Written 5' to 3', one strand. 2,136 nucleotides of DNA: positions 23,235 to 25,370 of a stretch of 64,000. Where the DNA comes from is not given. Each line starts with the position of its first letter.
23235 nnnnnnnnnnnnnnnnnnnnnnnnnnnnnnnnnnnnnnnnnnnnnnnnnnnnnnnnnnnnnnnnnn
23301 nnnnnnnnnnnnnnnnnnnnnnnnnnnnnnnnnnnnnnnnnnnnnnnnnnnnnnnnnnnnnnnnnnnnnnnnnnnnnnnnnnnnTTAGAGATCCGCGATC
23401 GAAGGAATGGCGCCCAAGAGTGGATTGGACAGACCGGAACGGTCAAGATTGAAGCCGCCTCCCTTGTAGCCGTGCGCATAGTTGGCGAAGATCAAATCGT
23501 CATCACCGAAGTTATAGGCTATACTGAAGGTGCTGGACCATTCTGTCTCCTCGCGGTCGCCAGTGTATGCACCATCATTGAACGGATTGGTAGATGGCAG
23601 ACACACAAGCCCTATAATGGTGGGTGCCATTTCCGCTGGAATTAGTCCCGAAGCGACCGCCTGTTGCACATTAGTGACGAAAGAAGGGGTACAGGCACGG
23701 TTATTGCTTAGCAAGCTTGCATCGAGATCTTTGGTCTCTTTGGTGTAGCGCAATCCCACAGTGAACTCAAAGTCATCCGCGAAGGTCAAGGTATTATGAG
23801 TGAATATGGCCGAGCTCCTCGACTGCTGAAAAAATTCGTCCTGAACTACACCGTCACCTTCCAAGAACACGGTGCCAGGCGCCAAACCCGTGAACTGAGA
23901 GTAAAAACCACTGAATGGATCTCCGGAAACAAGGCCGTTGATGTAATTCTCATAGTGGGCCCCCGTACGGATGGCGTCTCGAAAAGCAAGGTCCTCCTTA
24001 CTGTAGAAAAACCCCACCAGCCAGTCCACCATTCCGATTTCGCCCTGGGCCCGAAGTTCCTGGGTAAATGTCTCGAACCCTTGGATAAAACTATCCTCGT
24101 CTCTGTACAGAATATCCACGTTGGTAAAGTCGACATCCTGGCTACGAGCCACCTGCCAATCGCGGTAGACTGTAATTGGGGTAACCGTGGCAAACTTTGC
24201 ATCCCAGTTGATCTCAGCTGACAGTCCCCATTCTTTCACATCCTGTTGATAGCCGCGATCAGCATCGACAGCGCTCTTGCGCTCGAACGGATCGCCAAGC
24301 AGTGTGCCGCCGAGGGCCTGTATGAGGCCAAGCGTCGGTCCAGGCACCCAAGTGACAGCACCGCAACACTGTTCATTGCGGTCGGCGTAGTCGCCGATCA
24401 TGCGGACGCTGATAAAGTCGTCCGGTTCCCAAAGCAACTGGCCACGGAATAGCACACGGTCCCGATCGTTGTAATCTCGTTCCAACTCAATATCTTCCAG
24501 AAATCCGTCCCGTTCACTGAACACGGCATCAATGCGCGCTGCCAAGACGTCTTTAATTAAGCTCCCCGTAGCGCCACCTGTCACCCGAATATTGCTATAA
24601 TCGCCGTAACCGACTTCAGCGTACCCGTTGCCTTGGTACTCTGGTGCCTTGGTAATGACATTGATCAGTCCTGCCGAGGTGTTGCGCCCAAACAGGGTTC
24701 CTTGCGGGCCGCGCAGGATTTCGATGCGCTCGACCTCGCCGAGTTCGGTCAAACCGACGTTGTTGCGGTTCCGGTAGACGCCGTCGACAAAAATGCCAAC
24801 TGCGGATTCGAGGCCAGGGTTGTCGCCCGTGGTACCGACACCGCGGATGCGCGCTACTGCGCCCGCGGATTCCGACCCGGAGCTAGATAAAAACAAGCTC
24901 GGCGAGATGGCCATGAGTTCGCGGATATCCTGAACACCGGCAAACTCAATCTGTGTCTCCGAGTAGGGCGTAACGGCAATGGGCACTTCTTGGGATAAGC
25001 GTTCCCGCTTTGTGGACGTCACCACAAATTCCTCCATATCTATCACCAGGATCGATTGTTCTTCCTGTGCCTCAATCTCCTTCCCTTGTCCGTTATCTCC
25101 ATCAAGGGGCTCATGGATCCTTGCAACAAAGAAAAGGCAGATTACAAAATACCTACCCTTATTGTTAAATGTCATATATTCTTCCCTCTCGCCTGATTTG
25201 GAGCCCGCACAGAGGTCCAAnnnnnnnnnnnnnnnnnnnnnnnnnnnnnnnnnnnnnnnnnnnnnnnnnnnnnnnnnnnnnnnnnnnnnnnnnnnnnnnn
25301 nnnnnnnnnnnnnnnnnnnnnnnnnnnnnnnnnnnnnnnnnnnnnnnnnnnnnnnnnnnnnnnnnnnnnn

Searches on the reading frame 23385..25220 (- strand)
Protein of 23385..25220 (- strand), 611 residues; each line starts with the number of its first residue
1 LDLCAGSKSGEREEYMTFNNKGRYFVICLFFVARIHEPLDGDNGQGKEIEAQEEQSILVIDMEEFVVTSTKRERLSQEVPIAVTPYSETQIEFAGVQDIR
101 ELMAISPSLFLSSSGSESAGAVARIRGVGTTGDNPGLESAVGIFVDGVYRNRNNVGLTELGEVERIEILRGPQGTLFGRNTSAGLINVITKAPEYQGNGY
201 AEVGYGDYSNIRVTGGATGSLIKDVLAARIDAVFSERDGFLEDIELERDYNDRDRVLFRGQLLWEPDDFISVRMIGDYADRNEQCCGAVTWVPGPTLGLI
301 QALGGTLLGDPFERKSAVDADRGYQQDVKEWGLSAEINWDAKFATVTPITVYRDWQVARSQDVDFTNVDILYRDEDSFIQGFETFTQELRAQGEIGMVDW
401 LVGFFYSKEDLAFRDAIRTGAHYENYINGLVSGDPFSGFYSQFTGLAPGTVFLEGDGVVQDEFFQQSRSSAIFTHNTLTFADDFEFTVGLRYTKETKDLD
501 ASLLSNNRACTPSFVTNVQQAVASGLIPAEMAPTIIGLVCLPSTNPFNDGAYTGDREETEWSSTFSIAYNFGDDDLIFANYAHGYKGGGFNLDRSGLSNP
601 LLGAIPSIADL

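Call 75: search_protein_families(library=pfam, proteins=[window:23385-25220:-], max_evalue=0.001)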
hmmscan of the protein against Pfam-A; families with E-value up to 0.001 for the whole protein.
window:23385-25220:- (611 aa): 2 families
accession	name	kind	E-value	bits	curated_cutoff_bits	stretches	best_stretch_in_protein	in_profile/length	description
PF07715.20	Plug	-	2.3e-14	54.2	23.9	1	77-184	3-106/107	TonB-dependent Receptor Plug Domain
PF00593.30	TonB_dep_Rec_b-barrel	-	5.6e-09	36.8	27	1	321-591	54-248/436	TonB dependent receptor-like, beta-barrel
